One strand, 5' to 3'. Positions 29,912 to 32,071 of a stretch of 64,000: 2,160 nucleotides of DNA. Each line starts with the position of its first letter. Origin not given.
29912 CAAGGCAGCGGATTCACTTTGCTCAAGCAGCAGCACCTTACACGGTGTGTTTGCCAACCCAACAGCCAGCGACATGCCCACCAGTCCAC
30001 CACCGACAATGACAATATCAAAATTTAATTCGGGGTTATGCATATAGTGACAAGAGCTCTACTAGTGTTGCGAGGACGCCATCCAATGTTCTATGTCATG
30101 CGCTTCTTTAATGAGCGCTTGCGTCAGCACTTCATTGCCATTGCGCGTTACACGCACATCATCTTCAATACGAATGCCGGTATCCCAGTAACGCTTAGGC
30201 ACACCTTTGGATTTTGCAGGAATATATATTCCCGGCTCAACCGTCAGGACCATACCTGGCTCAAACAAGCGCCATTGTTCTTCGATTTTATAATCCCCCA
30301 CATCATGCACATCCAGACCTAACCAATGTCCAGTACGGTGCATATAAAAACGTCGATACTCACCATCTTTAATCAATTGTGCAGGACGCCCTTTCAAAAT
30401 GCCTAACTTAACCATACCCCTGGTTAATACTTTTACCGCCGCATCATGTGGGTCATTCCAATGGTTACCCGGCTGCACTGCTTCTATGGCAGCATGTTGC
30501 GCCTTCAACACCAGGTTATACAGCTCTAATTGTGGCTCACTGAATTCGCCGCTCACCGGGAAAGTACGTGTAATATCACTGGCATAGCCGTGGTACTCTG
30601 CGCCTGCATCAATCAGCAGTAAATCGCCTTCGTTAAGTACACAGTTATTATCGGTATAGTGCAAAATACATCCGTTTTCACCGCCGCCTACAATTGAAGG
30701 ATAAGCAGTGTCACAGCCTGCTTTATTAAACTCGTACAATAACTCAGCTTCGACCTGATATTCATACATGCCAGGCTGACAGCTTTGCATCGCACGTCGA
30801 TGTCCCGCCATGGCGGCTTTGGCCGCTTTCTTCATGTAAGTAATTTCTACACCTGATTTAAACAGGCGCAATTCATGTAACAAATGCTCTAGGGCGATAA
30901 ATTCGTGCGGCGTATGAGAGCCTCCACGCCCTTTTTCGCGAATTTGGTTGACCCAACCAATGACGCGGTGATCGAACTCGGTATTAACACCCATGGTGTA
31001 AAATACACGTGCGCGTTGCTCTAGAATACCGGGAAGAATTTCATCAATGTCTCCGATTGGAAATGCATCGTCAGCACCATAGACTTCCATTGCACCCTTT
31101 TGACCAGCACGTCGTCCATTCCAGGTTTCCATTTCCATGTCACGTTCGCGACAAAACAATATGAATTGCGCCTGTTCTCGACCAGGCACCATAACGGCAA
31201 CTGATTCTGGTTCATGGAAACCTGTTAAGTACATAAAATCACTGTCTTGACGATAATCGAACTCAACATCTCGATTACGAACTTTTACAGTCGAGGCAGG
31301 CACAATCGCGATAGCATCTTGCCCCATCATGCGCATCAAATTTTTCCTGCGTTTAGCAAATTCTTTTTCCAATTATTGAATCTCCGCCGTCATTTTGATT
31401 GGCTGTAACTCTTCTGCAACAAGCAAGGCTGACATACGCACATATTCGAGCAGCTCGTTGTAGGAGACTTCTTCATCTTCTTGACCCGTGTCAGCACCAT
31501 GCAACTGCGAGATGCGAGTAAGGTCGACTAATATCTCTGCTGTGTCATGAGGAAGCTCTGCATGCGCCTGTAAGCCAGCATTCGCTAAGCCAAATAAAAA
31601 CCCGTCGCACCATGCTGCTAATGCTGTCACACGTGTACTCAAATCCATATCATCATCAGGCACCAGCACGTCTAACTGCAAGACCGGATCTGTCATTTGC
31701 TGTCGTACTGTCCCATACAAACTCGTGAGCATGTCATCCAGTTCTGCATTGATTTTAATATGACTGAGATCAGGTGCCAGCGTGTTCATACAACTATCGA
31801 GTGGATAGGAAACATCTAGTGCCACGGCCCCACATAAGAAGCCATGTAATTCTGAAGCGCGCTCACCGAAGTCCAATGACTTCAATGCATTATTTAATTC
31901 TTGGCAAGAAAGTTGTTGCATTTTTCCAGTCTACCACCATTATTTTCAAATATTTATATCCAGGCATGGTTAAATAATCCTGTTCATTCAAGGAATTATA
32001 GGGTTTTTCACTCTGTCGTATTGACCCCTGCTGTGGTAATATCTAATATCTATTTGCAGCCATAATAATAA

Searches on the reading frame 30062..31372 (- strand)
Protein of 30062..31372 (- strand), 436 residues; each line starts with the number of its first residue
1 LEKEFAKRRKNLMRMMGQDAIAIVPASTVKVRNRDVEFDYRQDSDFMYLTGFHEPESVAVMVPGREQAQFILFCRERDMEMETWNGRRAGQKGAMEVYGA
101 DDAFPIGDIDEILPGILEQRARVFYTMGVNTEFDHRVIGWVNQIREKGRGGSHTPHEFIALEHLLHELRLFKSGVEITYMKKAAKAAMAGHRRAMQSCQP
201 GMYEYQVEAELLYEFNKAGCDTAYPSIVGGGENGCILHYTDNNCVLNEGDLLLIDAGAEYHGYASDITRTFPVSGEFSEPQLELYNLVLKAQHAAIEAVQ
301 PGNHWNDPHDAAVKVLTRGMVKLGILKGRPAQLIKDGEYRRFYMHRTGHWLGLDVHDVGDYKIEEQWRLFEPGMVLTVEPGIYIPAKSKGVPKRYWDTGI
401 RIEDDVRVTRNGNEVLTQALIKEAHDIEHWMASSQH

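Call 23: search_protein_families(library=ncbifam, proteins=[window:30062-31372:-], max_evalue=0.00001)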
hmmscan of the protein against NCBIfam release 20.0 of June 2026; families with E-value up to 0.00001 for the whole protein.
window:30062-31372:- (436 aa): 10 families
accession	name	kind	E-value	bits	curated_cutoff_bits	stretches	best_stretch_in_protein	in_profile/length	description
NF008131.0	PRK10879.1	equivalog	2.8e-140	468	465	1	2-435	3-436/438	Xaa-Pro aminopeptidase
NF010133.0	PRK13607.1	equivalog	1.5e-45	155.9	339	1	6-384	16-389/443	Xaa-Pro dipeptidase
NF007310.0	PRK09795.1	equivalog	2.5e-37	128.5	393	1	167-417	123-349/361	aminopeptidase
NF040821.1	dipep_PepQ_Arch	equivalog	2.2e-34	119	630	1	138-418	94-340/346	Xaa-Pro dipeptidase PepQ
TIGR00500.1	met_pdase_I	equivalog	1.6e-15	57.3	171.35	1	172-310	4-147/247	type I methionyl aminopeptidase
NF038259.1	ectoine_DoeA_2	exception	3e-12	45.9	575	1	165-310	147-292/386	ectoine hydrolase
TIGR02993.1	ectoine_eutD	equivalog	1.3e-09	37.7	613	1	159-318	146-309/391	ectoine hydrolase DoeA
NF011720.0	PRK15173.1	subfamily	1.1e-07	31.2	420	1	158-319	102-262/343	peptidase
NF011173.0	PRK14575.1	equivalog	1.5e-07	30.7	850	1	157-319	164-325/406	putative peptidase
NF011174.0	PRK14576.1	subfamily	3.1e-07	29.6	487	1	163-383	169-371/405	putative endopeptidase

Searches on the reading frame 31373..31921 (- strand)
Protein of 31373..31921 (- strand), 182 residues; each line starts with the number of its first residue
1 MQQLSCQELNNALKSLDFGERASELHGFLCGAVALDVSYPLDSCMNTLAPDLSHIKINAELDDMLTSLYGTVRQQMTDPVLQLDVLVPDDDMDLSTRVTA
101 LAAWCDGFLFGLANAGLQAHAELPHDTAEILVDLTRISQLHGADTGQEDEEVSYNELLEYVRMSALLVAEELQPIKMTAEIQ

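Call 23: search_protein_families(library=ncbifam, proteins=[window:31373-31921:-], max_evalue=0.00001)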
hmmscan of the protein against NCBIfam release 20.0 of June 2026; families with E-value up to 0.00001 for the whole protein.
window:31373-31921:- (182 aa): 3 families
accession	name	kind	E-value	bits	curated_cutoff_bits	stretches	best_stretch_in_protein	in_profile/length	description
NF002562.0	PRK02166.1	equivalog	2.9e-29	102.1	202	1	5-173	7-172/184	hypothetical protein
NF002477.0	PRK01736.1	equivalog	3.6e-22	79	164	1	5-175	9-179/192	hypothetical protein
NF003405.0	PRK04758.1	equivalog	5.4e-19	68.7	196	1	6-169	10-170/184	hypothetical protein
